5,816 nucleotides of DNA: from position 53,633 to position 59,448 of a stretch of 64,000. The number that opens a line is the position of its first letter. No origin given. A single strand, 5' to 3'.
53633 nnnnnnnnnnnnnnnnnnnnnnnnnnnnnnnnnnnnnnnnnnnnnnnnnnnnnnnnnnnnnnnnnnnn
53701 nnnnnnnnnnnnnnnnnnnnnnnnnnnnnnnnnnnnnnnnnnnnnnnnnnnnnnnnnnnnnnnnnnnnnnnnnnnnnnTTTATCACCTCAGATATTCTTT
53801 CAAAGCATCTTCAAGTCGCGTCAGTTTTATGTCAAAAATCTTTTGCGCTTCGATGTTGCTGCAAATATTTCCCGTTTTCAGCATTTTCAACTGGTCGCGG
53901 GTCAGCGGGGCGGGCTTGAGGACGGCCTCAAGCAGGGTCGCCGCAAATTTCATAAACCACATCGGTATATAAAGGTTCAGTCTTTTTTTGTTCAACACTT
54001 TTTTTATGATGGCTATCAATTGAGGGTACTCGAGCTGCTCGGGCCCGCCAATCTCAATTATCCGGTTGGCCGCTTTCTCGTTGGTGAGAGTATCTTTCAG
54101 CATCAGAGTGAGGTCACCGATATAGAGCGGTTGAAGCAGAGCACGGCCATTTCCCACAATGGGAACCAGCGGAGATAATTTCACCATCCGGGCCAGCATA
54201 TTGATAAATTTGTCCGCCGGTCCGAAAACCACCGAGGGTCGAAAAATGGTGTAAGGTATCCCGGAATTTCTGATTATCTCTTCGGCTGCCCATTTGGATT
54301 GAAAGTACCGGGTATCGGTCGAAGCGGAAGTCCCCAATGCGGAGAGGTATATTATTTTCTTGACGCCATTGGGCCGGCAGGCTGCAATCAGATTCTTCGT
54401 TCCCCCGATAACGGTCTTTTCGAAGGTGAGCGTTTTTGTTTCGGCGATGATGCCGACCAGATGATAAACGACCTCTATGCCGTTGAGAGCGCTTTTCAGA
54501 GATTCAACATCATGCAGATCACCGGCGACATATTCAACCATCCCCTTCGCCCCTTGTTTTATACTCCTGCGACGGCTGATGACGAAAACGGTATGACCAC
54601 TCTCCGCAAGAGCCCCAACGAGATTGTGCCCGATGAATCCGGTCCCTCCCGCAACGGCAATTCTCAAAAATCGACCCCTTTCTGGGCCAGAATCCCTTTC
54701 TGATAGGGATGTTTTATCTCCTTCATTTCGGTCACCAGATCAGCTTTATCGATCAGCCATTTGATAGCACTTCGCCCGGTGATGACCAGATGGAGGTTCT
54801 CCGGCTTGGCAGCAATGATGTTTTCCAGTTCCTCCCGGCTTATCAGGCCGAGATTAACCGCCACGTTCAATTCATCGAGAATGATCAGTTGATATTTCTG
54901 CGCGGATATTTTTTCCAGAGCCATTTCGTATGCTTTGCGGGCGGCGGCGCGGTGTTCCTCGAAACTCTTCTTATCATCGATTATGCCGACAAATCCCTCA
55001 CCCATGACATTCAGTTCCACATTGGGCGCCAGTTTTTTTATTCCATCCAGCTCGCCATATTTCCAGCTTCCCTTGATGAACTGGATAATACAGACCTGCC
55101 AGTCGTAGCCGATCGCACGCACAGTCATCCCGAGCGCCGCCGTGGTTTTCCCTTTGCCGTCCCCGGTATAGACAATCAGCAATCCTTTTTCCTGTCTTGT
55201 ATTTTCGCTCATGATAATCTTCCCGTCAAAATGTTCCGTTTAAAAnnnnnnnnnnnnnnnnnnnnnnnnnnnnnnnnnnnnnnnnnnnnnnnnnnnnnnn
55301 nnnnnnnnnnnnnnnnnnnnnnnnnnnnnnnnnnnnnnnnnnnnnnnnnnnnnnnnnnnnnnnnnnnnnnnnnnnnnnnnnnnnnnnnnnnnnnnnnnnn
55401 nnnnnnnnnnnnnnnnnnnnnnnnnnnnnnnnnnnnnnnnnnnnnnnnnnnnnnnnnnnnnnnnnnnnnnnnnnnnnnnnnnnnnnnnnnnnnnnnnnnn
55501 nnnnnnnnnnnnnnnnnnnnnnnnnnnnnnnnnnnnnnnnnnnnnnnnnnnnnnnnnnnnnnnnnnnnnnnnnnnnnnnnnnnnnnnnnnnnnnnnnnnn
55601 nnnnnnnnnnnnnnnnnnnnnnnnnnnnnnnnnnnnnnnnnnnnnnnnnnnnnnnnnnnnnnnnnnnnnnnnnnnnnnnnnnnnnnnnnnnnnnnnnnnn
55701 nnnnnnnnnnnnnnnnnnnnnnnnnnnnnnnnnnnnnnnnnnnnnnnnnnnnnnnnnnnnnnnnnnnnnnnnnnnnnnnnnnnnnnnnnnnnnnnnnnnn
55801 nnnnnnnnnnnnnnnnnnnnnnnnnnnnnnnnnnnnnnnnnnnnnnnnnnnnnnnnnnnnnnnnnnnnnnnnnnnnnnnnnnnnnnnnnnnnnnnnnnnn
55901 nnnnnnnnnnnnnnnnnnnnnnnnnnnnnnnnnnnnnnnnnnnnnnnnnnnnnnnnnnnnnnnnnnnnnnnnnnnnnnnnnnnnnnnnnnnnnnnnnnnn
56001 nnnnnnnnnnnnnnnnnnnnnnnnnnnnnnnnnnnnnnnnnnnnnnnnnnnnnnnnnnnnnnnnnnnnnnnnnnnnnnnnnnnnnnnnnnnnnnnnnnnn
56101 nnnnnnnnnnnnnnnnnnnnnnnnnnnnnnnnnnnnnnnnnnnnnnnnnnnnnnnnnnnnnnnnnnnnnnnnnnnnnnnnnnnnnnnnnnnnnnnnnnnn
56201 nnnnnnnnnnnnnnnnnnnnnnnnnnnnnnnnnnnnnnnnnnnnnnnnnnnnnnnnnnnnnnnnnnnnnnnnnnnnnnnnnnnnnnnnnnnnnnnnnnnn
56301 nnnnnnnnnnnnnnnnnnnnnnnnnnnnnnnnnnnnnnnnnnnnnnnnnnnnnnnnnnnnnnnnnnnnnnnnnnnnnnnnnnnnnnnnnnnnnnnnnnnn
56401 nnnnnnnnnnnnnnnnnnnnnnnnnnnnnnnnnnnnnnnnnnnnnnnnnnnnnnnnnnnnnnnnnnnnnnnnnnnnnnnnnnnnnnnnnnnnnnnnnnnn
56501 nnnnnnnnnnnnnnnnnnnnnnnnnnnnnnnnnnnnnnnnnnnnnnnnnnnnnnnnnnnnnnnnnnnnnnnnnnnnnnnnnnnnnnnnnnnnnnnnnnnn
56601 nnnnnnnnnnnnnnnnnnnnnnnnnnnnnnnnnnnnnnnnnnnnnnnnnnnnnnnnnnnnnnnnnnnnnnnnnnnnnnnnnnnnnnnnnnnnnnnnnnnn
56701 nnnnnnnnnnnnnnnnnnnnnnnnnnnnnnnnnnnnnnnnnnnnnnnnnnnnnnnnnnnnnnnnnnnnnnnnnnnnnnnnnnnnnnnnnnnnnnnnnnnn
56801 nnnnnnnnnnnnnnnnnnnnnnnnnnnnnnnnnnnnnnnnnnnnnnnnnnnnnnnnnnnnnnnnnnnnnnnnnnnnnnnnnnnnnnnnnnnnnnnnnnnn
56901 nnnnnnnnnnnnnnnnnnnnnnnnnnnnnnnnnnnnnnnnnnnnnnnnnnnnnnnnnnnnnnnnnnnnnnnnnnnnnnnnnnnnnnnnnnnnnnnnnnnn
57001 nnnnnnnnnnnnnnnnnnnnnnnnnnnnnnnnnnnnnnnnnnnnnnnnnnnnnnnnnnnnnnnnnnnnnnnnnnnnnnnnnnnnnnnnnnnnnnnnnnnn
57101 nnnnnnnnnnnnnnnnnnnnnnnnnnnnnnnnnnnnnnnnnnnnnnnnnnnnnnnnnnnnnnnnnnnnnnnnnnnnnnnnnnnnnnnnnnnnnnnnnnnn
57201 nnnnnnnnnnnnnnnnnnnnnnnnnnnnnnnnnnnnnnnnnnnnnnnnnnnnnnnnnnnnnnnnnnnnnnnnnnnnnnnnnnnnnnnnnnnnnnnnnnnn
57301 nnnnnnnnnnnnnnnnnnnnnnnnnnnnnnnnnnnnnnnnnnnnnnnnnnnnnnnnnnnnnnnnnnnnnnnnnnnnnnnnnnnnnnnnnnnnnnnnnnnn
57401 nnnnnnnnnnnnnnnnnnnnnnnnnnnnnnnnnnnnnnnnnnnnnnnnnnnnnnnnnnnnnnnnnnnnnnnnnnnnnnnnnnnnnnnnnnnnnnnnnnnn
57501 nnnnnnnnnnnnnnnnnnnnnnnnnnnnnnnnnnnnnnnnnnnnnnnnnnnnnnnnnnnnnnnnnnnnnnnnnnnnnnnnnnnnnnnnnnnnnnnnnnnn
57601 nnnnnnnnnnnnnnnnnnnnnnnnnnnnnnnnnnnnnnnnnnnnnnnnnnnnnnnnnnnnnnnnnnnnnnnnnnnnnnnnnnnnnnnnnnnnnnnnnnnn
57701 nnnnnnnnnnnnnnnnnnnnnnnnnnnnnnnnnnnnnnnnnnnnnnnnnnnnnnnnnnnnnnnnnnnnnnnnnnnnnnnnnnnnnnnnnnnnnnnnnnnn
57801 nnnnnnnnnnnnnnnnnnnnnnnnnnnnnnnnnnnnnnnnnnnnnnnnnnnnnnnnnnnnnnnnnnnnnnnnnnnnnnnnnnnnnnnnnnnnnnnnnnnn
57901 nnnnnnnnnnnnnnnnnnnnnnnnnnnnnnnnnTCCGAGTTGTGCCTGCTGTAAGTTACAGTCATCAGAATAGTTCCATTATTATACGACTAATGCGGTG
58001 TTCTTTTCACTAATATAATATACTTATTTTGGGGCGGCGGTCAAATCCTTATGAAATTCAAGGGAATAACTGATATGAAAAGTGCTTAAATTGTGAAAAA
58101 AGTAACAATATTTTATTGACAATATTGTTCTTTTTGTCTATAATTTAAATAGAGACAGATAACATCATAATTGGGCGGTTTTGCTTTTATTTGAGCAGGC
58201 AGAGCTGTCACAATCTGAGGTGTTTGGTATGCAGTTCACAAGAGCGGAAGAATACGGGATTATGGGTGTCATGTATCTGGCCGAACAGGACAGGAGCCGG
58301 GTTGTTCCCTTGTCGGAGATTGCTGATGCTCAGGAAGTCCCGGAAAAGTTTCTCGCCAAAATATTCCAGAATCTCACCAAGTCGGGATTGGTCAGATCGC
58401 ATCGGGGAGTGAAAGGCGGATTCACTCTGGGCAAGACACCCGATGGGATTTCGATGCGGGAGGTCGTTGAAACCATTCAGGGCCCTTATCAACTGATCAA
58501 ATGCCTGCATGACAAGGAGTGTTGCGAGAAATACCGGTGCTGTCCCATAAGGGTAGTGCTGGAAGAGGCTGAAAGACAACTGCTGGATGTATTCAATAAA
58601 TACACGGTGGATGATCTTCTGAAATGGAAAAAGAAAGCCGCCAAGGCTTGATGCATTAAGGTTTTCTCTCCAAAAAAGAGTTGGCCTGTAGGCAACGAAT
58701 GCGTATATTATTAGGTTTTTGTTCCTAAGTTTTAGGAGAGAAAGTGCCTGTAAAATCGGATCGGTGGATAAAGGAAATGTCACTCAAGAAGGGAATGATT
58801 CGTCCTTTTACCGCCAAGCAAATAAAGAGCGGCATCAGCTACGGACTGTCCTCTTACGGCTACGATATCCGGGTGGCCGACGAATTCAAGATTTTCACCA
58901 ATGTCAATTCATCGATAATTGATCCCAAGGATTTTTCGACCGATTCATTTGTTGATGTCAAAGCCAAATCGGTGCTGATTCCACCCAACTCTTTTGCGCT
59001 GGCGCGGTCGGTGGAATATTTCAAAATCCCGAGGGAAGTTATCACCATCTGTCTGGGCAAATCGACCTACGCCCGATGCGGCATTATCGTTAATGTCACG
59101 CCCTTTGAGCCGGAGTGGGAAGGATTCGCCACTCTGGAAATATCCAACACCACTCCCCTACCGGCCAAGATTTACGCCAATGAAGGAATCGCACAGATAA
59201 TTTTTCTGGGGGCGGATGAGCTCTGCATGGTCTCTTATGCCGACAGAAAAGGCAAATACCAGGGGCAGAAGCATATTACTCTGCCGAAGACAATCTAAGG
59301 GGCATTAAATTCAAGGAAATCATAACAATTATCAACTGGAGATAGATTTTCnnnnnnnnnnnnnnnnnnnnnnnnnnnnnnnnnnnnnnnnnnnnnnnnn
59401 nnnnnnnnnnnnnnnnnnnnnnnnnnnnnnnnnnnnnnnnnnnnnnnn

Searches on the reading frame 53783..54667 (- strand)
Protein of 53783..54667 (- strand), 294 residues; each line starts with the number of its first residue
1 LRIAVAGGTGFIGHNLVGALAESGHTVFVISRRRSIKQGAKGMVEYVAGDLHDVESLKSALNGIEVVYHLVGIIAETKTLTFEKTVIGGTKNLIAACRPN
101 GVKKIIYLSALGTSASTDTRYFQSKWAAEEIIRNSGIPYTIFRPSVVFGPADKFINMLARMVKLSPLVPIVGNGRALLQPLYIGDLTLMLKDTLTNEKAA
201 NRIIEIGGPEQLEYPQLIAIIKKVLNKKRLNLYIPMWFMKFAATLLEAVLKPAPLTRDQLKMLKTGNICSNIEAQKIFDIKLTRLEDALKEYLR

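Call 17: search_protein_families(library=pfam, proteins=[window:53783-54667:-], max_evalue=0.001)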
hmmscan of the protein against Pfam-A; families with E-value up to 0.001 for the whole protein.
window:53783-54667:- (294 aa): 8 families
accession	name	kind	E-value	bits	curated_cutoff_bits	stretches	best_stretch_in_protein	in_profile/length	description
PF01370.27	Epimerase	-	3.8e-24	85.8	20.9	1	3-207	1-240/240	NAD dependent epimerase/dehydratase family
PF13460.12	NAD_binding_10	-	1.6e-22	80.7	27.2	1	7-146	1-145/184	NAD(P)H-binding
PF05368.20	NmrA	-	2.4e-22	80.3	27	1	2-236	4-245/298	NmrA-like family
PF01073.25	3Beta_HSD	-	1.3e-21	77.4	22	1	4-111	1-117/280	3-beta hydroxysteroid dehydrogenase/isomerase family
PF07993.18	NAD_binding_4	-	1.9e-10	40.8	20.1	1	113-149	169-209/258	Male sterility protein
PF16363.11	GDP_Man_Dehyd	-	1.4e-09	38.4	27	1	5-113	2-129/332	GDP-mannose 4,6 dehydratase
PF04321.23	RmlD_sub_bind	-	1.3e-08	34.8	27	0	1-109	1-100/287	RmlD substrate binding domain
PF02719.21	Polysacc_synt_2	-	6.6e-07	29.2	20.2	1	3-111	1-129/293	Polysaccharide biosynthesis protein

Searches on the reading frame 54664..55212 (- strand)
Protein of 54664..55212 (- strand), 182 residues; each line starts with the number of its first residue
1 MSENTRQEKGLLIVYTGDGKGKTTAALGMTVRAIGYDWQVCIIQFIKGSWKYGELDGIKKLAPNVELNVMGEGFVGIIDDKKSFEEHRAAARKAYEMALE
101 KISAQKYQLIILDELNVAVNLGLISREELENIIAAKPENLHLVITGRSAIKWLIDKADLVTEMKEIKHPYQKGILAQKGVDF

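Call 17: search_protein_families(library=pfam, proteins=[window:54664-55212:-], max_evalue=0.001)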
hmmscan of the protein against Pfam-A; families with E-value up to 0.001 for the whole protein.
window:54664-55212:- (182 aa): 1 family
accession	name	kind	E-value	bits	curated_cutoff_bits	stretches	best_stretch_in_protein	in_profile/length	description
PF02572.21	CobA_CobO_BtuR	-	7.4e-65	218.8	25.7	1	8-182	1-172/172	ATP:corrinoid adenosyltransferase BtuR/CobO/CobP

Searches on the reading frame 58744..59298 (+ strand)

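Call 17: search_protein_families(library=pfam, proteins=[window:58744-59298:+], max_evalue=0.001)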
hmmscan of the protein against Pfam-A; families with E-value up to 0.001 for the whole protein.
window:58744-59298:+ (184 aa): 1 family
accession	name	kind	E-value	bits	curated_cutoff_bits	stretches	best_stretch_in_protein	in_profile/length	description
PF22769.1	DCD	-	5.7e-35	121.1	27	1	4-154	2-150/153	dCTP deaminase-like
